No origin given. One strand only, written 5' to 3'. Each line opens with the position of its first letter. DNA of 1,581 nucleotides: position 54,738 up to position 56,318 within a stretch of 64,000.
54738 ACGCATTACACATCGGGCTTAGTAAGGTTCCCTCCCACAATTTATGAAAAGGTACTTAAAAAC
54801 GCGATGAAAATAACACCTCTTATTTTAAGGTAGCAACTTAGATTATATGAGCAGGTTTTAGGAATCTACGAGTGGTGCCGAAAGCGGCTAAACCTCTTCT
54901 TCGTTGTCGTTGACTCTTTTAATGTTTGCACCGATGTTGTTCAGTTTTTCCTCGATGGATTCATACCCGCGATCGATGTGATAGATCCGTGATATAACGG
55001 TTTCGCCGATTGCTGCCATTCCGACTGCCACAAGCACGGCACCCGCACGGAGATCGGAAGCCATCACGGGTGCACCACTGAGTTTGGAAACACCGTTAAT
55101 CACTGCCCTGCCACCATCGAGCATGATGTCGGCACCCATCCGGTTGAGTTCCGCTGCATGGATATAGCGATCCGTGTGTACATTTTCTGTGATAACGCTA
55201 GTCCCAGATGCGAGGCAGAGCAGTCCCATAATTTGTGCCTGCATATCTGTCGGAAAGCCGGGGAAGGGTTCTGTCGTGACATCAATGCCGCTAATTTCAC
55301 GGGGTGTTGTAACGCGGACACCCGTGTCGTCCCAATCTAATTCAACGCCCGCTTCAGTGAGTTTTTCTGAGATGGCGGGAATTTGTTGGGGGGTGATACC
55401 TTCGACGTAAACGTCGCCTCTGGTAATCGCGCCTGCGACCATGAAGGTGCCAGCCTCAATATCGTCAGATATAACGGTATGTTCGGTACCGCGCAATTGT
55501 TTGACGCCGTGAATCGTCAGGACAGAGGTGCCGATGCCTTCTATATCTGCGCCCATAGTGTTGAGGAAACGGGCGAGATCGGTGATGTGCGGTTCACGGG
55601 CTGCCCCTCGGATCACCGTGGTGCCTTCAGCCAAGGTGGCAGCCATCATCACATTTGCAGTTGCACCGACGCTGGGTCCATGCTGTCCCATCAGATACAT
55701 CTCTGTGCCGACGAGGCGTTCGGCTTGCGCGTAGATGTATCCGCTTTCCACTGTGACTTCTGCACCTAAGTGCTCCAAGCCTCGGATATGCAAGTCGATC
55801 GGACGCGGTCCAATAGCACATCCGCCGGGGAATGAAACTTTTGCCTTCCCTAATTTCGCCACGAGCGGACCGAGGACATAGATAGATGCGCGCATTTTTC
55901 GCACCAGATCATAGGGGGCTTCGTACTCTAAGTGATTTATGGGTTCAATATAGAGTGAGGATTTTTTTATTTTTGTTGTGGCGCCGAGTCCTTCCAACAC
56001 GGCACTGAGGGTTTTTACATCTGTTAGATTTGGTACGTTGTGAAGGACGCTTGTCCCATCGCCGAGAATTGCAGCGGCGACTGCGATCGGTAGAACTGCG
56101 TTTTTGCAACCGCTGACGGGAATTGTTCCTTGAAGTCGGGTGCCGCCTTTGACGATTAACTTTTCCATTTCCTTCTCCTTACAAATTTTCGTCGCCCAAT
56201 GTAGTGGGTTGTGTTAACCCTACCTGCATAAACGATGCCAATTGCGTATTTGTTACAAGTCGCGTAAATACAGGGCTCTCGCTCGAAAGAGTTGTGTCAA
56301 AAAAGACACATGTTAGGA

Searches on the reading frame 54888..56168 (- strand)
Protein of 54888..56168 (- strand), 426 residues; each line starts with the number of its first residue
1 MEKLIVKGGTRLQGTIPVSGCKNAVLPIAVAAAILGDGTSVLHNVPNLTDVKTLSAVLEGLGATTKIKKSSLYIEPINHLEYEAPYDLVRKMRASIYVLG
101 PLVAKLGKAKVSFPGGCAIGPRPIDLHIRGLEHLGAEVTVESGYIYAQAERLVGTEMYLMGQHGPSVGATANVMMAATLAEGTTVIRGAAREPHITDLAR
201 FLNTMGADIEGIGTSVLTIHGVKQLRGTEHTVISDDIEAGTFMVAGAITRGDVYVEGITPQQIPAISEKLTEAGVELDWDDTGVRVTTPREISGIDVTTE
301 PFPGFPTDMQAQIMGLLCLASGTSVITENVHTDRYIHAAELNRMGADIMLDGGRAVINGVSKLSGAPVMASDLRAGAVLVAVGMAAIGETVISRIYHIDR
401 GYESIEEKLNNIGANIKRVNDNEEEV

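Call 82: search_protein_families(library=pfam, proteins=[window:54888-56168:-], max_evalue=0.00001)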
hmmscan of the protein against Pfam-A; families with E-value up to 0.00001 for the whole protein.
window:54888-56168:- (426 aa): 1 family
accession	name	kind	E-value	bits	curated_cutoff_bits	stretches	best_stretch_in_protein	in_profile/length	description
PF00275.25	EPSP_synthase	-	1.7e-97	327.2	22.8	1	6-409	1-417/417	EPSP synthase (3-phosphoshikimate 1-carboxyvinyltransferase)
